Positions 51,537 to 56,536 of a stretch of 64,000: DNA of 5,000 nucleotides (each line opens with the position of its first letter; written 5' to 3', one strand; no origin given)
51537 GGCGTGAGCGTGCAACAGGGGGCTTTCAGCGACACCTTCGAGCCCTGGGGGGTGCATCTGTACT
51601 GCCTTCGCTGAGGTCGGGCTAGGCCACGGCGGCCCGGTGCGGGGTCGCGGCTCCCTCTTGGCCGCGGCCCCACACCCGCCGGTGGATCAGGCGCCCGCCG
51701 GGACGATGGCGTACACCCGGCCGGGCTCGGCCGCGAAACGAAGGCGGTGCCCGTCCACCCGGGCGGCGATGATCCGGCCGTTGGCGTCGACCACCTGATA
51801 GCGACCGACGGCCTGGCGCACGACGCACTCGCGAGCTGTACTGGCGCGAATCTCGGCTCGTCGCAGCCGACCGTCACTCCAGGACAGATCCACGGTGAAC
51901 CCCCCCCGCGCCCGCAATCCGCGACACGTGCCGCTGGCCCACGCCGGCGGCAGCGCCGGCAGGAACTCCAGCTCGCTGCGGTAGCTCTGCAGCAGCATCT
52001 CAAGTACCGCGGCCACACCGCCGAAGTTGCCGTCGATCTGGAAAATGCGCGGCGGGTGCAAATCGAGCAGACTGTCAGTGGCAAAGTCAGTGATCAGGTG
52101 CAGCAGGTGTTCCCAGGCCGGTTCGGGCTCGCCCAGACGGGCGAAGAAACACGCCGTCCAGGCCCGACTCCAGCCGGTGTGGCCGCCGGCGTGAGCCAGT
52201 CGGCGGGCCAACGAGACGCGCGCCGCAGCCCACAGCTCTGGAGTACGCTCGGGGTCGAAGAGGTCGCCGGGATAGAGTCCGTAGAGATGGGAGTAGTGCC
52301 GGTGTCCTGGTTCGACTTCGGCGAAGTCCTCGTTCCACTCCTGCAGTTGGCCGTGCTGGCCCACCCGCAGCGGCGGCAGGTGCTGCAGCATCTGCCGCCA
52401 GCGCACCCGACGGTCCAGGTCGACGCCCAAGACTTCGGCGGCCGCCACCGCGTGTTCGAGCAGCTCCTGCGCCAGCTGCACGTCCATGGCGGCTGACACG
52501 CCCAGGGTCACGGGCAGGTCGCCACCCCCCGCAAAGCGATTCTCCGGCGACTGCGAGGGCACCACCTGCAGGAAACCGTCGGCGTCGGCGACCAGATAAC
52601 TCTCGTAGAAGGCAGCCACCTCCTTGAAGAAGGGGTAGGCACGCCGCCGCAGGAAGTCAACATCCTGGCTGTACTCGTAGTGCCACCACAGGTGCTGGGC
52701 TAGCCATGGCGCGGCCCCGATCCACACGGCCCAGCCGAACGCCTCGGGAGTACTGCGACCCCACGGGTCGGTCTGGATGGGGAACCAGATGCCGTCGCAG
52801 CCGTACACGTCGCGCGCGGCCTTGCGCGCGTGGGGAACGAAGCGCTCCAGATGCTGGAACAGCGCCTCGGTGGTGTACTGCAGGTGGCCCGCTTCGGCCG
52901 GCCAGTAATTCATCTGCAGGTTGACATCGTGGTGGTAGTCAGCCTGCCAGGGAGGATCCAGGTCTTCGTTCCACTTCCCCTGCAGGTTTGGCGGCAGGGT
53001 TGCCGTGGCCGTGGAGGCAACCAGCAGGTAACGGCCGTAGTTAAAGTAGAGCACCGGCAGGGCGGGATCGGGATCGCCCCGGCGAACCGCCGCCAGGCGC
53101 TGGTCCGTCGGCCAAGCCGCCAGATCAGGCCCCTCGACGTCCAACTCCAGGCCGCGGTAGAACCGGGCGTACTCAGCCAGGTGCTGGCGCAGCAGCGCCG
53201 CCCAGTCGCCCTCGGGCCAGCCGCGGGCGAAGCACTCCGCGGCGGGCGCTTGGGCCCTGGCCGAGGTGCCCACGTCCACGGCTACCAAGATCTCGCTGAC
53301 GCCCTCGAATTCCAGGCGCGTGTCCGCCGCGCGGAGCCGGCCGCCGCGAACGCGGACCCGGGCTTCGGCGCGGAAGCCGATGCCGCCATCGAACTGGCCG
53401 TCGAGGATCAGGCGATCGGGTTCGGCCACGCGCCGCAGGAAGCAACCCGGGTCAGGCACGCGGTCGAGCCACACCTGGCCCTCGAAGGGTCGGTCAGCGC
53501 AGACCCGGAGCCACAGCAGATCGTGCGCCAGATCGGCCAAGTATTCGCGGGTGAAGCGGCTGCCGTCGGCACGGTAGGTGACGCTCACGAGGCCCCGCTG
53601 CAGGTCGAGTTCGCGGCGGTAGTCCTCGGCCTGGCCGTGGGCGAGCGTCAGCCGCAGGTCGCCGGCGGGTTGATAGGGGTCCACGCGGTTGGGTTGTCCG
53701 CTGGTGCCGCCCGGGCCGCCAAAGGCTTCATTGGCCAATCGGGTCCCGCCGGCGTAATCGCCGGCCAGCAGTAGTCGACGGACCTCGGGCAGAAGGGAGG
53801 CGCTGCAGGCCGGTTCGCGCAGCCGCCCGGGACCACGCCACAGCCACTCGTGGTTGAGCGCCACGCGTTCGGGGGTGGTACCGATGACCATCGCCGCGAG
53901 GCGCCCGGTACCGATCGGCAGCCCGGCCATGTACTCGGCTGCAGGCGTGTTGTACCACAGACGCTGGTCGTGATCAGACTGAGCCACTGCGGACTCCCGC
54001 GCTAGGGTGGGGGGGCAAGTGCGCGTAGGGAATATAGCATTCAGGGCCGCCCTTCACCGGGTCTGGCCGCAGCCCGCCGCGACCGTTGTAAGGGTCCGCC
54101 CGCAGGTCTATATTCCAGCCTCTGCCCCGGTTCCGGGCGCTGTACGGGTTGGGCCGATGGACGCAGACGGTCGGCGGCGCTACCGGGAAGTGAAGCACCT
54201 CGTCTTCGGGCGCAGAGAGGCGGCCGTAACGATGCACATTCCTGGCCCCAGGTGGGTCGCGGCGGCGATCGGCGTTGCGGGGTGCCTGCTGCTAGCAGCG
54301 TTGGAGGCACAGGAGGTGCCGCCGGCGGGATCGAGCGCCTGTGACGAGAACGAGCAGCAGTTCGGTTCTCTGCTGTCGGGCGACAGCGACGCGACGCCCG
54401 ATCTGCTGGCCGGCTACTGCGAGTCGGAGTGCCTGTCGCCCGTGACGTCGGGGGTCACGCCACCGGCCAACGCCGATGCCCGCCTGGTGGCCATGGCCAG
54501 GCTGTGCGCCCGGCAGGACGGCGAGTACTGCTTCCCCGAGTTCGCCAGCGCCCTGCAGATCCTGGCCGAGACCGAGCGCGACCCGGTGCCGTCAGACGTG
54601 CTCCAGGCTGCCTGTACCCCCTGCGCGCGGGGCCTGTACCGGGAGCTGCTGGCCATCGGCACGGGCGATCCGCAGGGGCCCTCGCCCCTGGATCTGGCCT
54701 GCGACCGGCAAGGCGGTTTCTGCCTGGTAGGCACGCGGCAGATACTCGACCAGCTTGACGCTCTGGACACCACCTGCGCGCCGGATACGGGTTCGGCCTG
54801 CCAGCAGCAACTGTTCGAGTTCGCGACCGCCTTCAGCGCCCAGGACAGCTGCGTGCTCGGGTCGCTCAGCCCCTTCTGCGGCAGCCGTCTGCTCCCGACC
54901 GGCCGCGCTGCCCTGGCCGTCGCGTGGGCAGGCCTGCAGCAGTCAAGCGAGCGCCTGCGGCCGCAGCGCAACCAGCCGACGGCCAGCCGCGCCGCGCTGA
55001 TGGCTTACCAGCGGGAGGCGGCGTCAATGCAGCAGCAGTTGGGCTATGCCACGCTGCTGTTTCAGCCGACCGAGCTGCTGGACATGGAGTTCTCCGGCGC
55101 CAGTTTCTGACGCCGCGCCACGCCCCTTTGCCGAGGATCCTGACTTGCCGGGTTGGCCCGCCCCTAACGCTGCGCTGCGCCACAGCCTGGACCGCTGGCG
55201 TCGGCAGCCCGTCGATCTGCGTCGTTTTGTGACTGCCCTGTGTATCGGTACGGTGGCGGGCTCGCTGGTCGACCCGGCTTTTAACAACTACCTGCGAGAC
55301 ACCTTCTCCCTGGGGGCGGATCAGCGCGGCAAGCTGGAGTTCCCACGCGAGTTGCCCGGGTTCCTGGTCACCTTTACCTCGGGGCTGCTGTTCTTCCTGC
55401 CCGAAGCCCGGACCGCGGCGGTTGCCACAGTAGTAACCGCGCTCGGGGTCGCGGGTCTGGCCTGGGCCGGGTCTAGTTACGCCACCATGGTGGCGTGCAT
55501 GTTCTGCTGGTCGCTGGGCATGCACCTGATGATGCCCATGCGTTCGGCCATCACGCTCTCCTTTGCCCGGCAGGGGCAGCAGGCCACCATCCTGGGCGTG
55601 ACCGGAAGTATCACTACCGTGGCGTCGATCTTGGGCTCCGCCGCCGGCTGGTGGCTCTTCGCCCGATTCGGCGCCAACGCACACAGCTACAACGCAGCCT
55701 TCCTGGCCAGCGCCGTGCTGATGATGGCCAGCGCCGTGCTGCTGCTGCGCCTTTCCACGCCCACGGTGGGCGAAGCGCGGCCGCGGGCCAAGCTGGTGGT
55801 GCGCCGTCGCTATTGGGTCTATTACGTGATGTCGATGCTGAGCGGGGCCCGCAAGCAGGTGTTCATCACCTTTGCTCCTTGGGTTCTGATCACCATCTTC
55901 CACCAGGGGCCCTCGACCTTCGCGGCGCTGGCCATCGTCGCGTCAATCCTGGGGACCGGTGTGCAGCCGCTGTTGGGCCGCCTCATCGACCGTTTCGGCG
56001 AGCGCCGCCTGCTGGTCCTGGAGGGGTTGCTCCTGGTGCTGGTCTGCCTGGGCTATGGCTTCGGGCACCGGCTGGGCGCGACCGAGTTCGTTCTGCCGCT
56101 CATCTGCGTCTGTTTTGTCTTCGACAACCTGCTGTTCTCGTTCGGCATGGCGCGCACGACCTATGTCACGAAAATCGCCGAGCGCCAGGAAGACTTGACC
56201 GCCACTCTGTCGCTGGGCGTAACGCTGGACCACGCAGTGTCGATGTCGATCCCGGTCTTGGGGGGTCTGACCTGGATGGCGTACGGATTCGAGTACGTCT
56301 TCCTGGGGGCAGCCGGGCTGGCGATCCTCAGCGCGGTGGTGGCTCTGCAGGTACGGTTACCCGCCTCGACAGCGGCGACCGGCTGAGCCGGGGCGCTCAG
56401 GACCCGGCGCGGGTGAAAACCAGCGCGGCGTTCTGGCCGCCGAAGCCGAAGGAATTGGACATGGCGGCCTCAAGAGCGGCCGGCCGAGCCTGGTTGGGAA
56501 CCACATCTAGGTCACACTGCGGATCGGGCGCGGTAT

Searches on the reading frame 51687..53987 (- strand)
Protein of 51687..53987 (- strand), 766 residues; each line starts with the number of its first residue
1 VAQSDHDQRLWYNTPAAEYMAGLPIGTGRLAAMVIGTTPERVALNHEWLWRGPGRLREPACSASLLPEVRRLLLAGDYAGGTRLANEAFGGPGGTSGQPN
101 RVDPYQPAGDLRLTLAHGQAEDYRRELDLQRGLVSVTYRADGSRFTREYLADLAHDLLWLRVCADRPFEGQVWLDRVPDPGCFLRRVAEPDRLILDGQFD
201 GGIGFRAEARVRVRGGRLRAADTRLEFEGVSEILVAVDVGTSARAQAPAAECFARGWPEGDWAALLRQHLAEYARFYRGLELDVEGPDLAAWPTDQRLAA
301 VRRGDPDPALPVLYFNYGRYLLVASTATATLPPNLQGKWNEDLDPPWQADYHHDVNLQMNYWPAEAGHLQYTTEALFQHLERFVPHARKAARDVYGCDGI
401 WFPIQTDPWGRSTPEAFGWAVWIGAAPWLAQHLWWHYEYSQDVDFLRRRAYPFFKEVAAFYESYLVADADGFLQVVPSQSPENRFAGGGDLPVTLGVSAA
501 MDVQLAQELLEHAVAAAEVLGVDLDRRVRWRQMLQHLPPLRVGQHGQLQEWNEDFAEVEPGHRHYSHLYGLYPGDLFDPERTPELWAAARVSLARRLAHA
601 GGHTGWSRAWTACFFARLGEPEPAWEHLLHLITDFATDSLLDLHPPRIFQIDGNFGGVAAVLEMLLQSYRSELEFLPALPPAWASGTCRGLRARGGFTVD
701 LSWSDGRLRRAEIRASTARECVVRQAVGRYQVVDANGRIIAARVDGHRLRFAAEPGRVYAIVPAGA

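Call 22: search_protein_families(library=pfam, proteins=[window:51687-53987:-], max_evalue=0.0001)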
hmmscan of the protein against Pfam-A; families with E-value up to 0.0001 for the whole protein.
window:51687-53987:- (766 aa): 3 families
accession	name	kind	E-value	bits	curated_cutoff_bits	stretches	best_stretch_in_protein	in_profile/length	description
PF22124.2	Glyco_hydro_95_cat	-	3.3e-141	471.4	27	1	262-665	2-408/408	Glycosyl hydrolase family 95 catalytic domain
PF14498.12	Glyco_hyd_65N_2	-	5.3e-45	154.7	27.7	1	10-245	1-233/234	Glycosyl hydrolase family 65, N-terminal domain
PF21307.2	Glyco_hydro_95_C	-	7.7e-24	84.4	27.6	1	667-761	1-94/94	Glycoside hydrolase family 95, C-terminal domain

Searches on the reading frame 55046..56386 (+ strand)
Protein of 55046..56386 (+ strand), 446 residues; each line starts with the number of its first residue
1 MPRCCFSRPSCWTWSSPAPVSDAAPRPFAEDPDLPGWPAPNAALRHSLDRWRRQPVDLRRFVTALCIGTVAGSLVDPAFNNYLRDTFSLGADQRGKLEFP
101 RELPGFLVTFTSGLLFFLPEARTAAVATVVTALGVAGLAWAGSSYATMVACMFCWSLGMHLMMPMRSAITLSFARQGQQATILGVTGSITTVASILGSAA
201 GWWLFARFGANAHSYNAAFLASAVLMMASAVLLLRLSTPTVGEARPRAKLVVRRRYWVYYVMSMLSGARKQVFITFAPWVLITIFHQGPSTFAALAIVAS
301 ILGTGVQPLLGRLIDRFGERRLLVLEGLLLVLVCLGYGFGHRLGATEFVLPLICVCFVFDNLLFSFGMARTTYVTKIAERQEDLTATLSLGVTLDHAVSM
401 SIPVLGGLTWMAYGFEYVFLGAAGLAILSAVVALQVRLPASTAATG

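Call 22: search_protein_families(library=pfam, proteins=[window:55046-56386:+], max_evalue=0.0001)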
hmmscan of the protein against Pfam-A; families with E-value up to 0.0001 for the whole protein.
window:55046-56386:+ (446 aa): 1 family
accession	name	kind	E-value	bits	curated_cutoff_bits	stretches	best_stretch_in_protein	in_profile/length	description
PF07690.21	MFS_1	-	3.5e-28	99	33.4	2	122-373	63-315/347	Major Facilitator Superfamily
